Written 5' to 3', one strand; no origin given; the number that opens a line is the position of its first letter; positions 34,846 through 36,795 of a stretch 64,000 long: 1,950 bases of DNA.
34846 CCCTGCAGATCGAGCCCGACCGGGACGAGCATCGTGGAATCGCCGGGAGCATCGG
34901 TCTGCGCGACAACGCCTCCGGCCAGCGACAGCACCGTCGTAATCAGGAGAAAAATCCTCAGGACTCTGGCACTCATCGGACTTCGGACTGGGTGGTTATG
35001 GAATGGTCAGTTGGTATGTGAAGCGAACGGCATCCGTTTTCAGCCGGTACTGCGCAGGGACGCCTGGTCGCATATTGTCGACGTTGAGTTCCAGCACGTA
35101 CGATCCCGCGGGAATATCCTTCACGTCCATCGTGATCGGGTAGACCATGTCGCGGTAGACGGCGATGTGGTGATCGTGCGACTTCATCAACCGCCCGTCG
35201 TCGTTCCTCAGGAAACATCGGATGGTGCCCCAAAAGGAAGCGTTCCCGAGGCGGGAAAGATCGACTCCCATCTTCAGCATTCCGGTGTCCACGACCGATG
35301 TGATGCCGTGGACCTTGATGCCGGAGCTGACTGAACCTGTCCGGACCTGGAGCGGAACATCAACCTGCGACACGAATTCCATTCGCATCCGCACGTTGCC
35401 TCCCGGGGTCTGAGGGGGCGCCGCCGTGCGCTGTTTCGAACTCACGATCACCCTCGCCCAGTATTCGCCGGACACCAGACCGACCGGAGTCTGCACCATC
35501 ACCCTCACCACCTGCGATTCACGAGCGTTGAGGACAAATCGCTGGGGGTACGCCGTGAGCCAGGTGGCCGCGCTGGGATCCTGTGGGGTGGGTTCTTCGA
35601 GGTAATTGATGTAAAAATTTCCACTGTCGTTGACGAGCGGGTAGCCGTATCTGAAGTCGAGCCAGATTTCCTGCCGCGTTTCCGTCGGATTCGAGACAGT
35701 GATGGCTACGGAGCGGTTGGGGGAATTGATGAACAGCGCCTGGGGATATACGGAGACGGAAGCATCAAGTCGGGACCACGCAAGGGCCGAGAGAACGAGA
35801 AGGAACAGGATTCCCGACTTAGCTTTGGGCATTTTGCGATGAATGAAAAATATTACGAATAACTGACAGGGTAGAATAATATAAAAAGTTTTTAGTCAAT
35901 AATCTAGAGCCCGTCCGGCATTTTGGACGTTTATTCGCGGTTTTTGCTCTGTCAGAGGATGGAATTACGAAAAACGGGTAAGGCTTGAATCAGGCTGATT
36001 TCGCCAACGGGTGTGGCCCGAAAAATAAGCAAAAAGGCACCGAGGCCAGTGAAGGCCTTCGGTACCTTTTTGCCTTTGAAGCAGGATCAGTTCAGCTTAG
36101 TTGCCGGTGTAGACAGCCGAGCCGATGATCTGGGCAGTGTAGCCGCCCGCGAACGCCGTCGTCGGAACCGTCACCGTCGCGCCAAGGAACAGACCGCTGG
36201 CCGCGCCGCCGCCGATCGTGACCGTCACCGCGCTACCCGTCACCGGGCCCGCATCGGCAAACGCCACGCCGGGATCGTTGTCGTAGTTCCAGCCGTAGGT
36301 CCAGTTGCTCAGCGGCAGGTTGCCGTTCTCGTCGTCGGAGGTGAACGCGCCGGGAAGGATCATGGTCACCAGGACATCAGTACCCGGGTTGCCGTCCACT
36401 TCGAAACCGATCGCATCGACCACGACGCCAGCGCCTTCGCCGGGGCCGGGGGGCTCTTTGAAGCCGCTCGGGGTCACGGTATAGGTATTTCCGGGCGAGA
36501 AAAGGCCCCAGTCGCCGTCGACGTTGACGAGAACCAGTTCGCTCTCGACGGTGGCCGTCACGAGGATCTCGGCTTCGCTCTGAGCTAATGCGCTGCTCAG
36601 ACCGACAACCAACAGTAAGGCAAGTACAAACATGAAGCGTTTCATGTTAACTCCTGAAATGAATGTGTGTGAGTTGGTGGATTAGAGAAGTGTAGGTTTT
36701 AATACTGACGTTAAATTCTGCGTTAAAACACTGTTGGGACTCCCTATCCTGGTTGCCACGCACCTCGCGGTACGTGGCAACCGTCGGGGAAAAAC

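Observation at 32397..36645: Chaperone-usher-like fimbrial operon embedded in the T9SS cargo array.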

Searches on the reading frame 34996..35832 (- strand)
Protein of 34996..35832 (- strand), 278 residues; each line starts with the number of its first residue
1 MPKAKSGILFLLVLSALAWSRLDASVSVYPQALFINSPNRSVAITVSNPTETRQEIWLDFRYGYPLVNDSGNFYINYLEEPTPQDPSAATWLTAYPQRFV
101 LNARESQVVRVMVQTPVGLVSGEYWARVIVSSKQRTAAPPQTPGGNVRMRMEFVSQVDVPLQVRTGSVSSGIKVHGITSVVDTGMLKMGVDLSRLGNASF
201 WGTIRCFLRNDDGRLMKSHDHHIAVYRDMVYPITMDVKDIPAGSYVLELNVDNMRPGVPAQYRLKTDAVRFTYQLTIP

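Call 3: search_protein_families(library=pfam, proteins=[window:34996-35832:-], max_evalue=1)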
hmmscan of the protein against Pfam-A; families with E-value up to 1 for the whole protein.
window:34996-35832:- (278 aa): 2 families
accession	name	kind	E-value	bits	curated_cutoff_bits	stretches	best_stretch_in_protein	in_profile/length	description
PF06030.18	WxLIP_PGBD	-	0.051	14.1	27.3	1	40-123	29-112/121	WxL Interacting Protein, peptidoglycan binding domain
PF20009.4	GEVED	-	0.29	12.4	24.4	0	97-141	20-64/78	GEVED domain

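Call 4: search_protein_families(library=ncbifam, proteins=[window:34996-35832:-], max_evalue=1)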
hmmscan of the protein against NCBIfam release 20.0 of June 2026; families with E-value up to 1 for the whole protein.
window:34996-35832:- (278 aa): 0 families

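Call 5: search_solved_structures(query=window:34996-35832:-, max_evalue=10)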
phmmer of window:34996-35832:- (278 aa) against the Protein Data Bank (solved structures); distinct sequences matched with E-value up to 10: 1.
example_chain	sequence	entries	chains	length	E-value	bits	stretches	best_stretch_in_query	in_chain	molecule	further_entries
2pbc_A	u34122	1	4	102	1.8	10.8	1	95-147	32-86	FK506-binding protein 2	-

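Call 8: find_homologous_proteins(query=window:34996-35832:-, max_evalue=0.001)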
Query window:34996-35832:- (278 aa): 53 proteins with E <= 0.001 among 1078 candidates.
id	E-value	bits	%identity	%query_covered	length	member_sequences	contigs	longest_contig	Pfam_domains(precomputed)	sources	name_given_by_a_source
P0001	3.8e-159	546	85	100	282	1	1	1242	-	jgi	jgi:hypothetical protein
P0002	3.9e-158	543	84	100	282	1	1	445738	-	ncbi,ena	-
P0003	1.1e-150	518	79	100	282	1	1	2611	-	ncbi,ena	-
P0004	1.2e-149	515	79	100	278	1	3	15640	-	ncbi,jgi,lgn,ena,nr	ncbi:MAG TPA: hypothetical protein VI932_12335 [Bacteroidota bacterium]|nr:hypothetical protein [Bac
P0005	6.2e-141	486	74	100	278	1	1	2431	-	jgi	jgi:hypothetical protein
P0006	9.8e-140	482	73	100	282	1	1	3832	-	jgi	-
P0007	3.4e-138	477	72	100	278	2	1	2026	-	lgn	-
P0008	4.9e-138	477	74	100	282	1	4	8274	-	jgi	jgi:P pilus assembly chaperone PapD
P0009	9.8e-138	476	72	100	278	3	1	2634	-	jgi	jgi:hypothetical protein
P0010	2.6e-137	474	73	100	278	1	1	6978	-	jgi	jgi:hypothetical protein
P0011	5.1e-137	473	74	99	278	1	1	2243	-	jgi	jgi:hypothetical protein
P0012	8.5e-137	473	72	100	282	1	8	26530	-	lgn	-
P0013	2.9e-136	471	72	100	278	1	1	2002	-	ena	-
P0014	3.4e-136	471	72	100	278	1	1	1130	-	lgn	-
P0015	2.1e-134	465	73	100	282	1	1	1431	-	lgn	-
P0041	4.0e-80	287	49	92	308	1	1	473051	-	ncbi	-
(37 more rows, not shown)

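Call 13: search_solved_structures(query=A1, max_evalue=10)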
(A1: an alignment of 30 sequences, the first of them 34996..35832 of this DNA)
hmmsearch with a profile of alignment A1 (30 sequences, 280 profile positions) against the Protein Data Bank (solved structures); distinct sequences matched with E-value up to 10: 2.
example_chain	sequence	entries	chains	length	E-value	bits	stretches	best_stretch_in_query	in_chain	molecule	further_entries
9hei_Q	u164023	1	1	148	0.37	13.2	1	158-216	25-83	Oxygen-evolving enhancer protein 3, chloroplastic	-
6kac_Q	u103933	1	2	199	0.65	12.4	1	158-216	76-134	Oxygen-evolving enhancer protein 3, chloroplastic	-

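Call 19: search_protein_families(library=pfam, alignment_id=A1, max_evalue=1)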
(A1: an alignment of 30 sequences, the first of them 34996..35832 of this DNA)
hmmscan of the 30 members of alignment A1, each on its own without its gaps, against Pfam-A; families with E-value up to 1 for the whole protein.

A. member 1, window:34996-35832:- (278 aa): 2 families
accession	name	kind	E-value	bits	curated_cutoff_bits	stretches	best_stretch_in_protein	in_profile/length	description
PF06030.18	WxLIP_PGBD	-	0.051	14.1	27.3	1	40-123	29-112/121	WxL Interacting Protein, peptidoglycan binding domain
PF20009.4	GEVED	-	0.29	12.4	24.4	0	97-141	20-64/78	GEVED domain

B. families by the number of members that match (of 30 scanned): 28 families (the first 25 are shown)
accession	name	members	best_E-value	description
PF10633.15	NPCBM_assoc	8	0.0034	NPCBM-associated, NEW3 domain of alpha-galactosidase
PF00345.26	PapD_N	8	0.0071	Pili and flagellar-assembly chaperone, PapD N-terminal domain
PF22076.2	Cep192_D6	3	0.0021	Cep192 domain 6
PF11797.14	WxLIP_HBD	3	0.0023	WxL Interacting Protein, host binding domain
PF16967.11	TcfC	3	0.0049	E-set like domain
PF18962.6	Por_Secre_tail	3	0.0067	Secretion system C-terminal sorting domain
PF14310.12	Fn3-like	2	0.0089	Fibronectin type III-like domain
PF11589.14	DUF3244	2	0.062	Domain of unknown function (DUF3244)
PF22384.1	PBP2_Ca3427_like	2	0.083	Ca3427-like PBP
PF12814.13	Mcp5_PH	2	0.17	Meiotic cell cortex C-terminal pleckstrin homology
PF22067.2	Cep192_D3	1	0.03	Cep192 domain 3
PF14524.12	Wzt_C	1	0.039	Wzt C-terminal domain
PF19190.6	BACON_2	1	0.041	Viral BACON domain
PF06030.18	WxLIP_PGBD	1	0.051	WxL Interacting Protein, peptidoglycan binding domain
PF23858.1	DUF7220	1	0.076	Family of unknown function (DUF7220)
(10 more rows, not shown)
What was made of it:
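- On Classical CU systems (Pfam Usher PF00577, PapD_N PF00345, Fimbrial PF00419): PapD_N reaches at best E 0.007 in 8 of 30 homologs (call 19).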

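Call 23: predict_structure(alignment_id=A1)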
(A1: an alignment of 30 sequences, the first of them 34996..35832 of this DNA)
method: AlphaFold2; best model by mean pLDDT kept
length: 278 residues; sequences in the alignment: 30
mean_pLDDT: 85.6   pTM: 0.73
mean pLDDT of the five models: 85.6, 84.7, 83.3, 82.3, 79.4
residues with pLDDT >= 90: 165; 70-90: 70; 50-70: 35; < 50: 8
segments of 3 or more residues with pLDDT < 50: 19-23
pLDDT, mean of each block of 10 residues (from residue 1): 68 65 70 90 95 93 74 68 84 96 96 92 93 72 54 79 93 95 93 93 95 94 89 93 96 87 89 94
secondary structure, 60 per line:
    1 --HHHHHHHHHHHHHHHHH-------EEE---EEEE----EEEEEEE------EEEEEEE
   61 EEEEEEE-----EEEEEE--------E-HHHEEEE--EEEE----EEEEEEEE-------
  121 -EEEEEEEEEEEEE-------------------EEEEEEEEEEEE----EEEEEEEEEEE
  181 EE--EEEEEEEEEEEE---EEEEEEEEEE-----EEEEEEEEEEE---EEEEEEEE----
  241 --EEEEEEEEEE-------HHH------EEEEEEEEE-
elements in order: H3-19 E27-29 E33-36 E41-47 E54-67 E73-78 E92-95 E98-101 E106-113 E122-134 E154-165 E170-182 E185-196 E200-209 E215-225 E229-236 E243-252 E269-277
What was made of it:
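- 34996..35832 (-): Periplasmic PapD-like chaperone gene (278 aa). Domain 1 is about aa 26-165, with a long low-confidence F1-G1 loop at aa 135-153. Domain 2 is about aa 170-277. Key residues: P96, R127, R164. AF2 model pLDDT 85.6 (call 23).
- On Chaperone-usher pathway (general): Model pLDDT 85.6 (call 23).
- Closest known: Classical chaperone-usher pili. Same: Like Saf and Caf1, there is a long F1-G1 loop (call 23).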

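Call 32: find_encoding_contigs(protein=P0041, flank=8000, max_places=2)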
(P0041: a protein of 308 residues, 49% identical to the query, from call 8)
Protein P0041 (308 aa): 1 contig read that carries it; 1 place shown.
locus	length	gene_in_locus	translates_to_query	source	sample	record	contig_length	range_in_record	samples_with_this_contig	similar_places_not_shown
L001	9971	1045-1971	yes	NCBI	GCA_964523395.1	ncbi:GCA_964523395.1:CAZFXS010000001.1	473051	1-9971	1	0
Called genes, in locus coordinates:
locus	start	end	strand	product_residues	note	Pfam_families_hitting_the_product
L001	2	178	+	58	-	?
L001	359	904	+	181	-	-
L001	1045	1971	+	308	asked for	-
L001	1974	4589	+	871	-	PF17210:SdrD_B (faint), PF13620:CarboxypepD_reg (weak)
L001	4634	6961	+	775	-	-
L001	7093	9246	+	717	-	-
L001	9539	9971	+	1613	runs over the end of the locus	PF13860:FlgD_ig (weak), PF18962:Por_Secre_tail (faint)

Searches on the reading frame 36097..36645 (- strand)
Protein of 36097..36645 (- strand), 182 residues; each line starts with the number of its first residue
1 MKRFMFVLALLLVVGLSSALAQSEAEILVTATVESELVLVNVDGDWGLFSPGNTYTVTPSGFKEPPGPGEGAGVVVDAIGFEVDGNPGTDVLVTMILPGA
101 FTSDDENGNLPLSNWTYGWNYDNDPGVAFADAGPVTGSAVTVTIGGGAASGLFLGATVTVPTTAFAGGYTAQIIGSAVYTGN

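Call 3: search_protein_families(library=pfam, proteins=[window:36097-36645:-], max_evalue=1)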
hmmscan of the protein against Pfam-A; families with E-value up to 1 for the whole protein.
window:36097-36645:- (182 aa): 1 family
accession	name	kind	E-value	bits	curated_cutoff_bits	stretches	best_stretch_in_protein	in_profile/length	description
PF14352.11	DUF4402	-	0.023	15.8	25.2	1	53-173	21-123/129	Domain of unknown function (DUF4402)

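Call 4: search_protein_families(library=ncbifam, proteins=[window:36097-36645:-], max_evalue=1)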
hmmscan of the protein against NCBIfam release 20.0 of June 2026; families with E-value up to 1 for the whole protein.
window:36097-36645:- (182 aa): 1 family
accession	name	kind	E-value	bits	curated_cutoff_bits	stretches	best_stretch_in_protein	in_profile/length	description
NF040942.2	hypo_ExtJ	equivalog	0.019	15.4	52.5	0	1-61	1-62/77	selenite/tellurite reduction operon protein ExtJ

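Call 7: search_solved_structures(query=window:36097-36645:-, max_evalue=10)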
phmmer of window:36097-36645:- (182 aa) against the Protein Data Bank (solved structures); distinct sequences matched with E-value up to 10: 0.

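Call 16: find_homologous_proteins(query=window:36097-36645:-, max_evalue=0.001)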
Query window:36097-36645:- (182 aa): 82 proteins with E <= 0.001 among 1296 candidates.
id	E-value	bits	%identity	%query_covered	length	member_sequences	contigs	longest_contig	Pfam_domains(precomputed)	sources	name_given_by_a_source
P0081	3.3e-104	364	93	100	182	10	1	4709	-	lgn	-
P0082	1.2e-100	353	91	98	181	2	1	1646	-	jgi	jgi:hypothetical protein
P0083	1.5e-100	352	91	98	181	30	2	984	-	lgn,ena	-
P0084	3.1e-100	351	90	98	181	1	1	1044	-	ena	-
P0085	4.2e-100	351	91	98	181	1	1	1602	-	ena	-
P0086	1.0e-99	349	91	98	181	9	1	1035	-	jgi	jgi:hypothetical protein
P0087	2.4e-99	348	90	98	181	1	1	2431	-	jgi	jgi:hypothetical protein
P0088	2.9e-98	345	88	98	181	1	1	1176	-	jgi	jgi:hypothetical protein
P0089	2.1e-96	339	86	98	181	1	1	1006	-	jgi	jgi:hypothetical protein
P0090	7.4e-96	337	85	98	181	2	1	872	-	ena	-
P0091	5.0e-95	334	86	98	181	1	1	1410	-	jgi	jgi:hypothetical protein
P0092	2.2e-94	332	85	98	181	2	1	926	-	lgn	-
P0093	2.8e-93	328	84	98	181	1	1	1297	-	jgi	-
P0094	3.6e-92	325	82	100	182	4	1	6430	-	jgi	jgi:hypothetical protein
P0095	8.7e-92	324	83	98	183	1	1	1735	-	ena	-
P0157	9.1e-40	154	45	95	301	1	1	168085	PF18962.8,PF13860.13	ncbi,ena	-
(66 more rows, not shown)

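Call 18: search_protein_families(library=pfam, alignment_id=A3, max_evalue=1)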
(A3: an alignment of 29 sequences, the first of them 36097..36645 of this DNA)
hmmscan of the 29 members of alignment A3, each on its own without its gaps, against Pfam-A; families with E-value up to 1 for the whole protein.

A. member 1, window:36097-36645:- (182 aa): 1 family
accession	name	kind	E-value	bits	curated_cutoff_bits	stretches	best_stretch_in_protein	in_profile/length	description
PF14352.11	DUF4402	-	0.023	15.8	25.2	1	53-173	21-123/129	Domain of unknown function (DUF4402)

B. families by the number of members that match (of 29 scanned): 6 families
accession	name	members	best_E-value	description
PF14352.11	DUF4402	19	4.3e-05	Domain of unknown function (DUF4402)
PF18962.6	Por_Secre_tail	2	7.1e-10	Secretion system C-terminal sorting domain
PF13860.13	FlgD_ig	2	1.3e-05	FlgD Ig-like domain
PF22671.1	Gp18_domIII_N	1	0.021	Tail sheath protein Gp18 domain III N-terminal region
PF13585.12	CHU_C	1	0.2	CHU_C Type IX secretion signal domain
PF05726.19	Pirin_C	1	0.24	Pirin C-terminal cupin domain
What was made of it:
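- DUF4402 signal (calls 3, 18).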

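Call 41: search_solved_structures(query=A3, max_evalue=10, show_alignments=2)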
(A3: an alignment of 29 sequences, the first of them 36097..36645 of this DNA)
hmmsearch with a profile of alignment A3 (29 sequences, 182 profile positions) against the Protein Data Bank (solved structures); distinct sequences matched with E-value up to 10: 0.

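Call 81: find_encoding_contigs(protein=P0157, flank=8000, max_places=2)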
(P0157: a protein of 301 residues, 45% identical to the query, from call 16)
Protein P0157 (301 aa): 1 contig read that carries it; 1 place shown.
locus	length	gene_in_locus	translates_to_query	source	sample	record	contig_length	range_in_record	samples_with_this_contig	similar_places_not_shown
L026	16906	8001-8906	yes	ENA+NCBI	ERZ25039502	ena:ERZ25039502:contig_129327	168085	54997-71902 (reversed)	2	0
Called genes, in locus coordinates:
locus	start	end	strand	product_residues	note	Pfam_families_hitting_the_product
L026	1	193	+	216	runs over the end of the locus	PF01081:Aldolase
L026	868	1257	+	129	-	-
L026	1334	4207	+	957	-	-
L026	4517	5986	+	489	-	-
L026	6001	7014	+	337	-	PF12969:DUF3857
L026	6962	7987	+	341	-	-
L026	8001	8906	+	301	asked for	PF18962:Por_Secre_tail, PF13860:FlgD_ig (faint)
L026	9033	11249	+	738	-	PF13620:CarboxypepD_reg, PF13715:CarbopepD_reg_2, PF07715:Plug, PF00593:TonB_dep_Rec_b-barrel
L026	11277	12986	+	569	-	-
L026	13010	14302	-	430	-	PF00149:Metallophos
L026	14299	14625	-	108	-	PF14384:BrnA_antitoxin (weak), PF12441:CopG_antitoxin (weak)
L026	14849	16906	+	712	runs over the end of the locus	-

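Call 105: search_solved_structures(query=A9, max_evalue=10, show_alignments=3)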
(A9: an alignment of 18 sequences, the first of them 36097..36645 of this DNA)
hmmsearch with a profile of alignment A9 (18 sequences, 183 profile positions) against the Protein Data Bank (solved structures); distinct sequences matched with E-value up to 10: 1.
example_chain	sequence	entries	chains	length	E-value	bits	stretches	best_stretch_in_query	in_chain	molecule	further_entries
8k2h_B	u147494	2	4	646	0.42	13.6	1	158-180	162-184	Oligosaccharide/Monosaccharide-releasing beta-N-acetylhexosaminidase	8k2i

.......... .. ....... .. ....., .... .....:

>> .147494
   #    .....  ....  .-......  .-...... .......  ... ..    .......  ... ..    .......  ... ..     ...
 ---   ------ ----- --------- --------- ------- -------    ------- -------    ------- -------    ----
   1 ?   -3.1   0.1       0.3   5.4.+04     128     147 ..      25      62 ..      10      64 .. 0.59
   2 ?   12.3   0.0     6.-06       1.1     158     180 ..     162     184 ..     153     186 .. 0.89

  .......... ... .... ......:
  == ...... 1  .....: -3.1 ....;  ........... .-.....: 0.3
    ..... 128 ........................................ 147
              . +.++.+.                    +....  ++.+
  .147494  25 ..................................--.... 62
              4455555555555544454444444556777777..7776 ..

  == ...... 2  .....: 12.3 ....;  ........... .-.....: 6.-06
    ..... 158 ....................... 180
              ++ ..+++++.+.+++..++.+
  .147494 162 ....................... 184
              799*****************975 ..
